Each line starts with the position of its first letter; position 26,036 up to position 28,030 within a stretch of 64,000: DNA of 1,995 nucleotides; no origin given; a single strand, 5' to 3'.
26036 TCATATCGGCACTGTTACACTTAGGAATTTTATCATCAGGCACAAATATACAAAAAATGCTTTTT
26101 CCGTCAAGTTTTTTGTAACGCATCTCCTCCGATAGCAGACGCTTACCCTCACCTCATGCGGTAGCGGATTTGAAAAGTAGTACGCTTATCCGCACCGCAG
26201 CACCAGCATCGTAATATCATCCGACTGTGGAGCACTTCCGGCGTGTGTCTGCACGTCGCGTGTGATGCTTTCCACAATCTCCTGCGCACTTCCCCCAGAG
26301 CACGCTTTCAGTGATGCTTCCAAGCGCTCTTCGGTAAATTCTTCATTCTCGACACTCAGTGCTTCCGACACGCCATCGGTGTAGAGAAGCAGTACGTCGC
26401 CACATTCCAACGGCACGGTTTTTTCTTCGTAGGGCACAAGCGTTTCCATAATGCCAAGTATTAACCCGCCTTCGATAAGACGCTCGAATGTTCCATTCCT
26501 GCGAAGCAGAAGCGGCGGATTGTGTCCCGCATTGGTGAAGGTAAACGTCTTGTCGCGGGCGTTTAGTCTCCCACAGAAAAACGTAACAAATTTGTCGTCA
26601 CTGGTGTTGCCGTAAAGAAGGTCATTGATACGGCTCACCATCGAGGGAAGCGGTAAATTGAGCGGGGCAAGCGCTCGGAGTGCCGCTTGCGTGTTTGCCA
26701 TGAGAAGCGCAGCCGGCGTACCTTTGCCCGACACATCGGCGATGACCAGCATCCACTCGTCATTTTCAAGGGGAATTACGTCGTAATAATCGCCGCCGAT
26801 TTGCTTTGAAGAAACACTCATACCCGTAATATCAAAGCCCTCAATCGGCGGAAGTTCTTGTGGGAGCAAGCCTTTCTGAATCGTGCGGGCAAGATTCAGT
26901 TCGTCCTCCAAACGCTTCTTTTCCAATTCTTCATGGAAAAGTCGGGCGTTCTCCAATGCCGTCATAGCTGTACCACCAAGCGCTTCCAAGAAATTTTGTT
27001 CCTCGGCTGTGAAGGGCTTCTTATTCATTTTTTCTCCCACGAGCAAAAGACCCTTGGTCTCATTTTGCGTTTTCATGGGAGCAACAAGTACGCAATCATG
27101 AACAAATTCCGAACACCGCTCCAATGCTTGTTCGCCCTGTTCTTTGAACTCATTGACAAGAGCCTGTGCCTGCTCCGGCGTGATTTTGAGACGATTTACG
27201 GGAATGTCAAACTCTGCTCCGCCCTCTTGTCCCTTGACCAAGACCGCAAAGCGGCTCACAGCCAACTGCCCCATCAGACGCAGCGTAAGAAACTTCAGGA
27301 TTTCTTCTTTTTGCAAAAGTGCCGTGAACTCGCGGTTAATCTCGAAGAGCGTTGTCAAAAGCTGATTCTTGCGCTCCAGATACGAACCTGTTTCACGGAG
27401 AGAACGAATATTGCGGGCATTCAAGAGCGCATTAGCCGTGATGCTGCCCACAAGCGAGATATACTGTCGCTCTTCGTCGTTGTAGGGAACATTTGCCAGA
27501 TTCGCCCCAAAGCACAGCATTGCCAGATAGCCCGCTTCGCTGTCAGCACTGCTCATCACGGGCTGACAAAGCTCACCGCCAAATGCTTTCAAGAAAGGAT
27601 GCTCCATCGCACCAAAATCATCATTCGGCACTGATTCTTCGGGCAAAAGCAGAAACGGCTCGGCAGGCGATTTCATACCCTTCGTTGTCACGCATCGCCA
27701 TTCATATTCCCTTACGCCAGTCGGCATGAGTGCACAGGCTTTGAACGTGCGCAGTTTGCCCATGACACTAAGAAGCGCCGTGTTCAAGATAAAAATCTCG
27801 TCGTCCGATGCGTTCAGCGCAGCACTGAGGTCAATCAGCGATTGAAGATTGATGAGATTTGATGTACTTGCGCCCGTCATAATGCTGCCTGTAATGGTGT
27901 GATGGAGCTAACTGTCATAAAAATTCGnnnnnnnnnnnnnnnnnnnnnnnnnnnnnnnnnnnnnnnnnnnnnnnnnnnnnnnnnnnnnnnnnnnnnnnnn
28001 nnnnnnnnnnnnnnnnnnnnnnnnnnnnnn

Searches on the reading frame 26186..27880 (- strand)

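Call 5: search_protein_families(library=pfam, proteins=[window:26186-27880:-])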
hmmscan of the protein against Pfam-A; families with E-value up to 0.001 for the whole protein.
window:26186-27880:- (564 aa): 3 families
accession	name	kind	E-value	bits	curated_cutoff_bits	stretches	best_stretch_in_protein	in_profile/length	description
PF07228.17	SpoIIE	-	2.5e-52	178.1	25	1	374-563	3-191/192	Stage II sporulation protein E (SpoIIE)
PF13492.12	GAF_3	-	2.7e-05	25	27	1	262-311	81-129/129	GAF domain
PF13185.12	GAF_2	-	4.3e-05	24.2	28.6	0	256-310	91-136/136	GAF domain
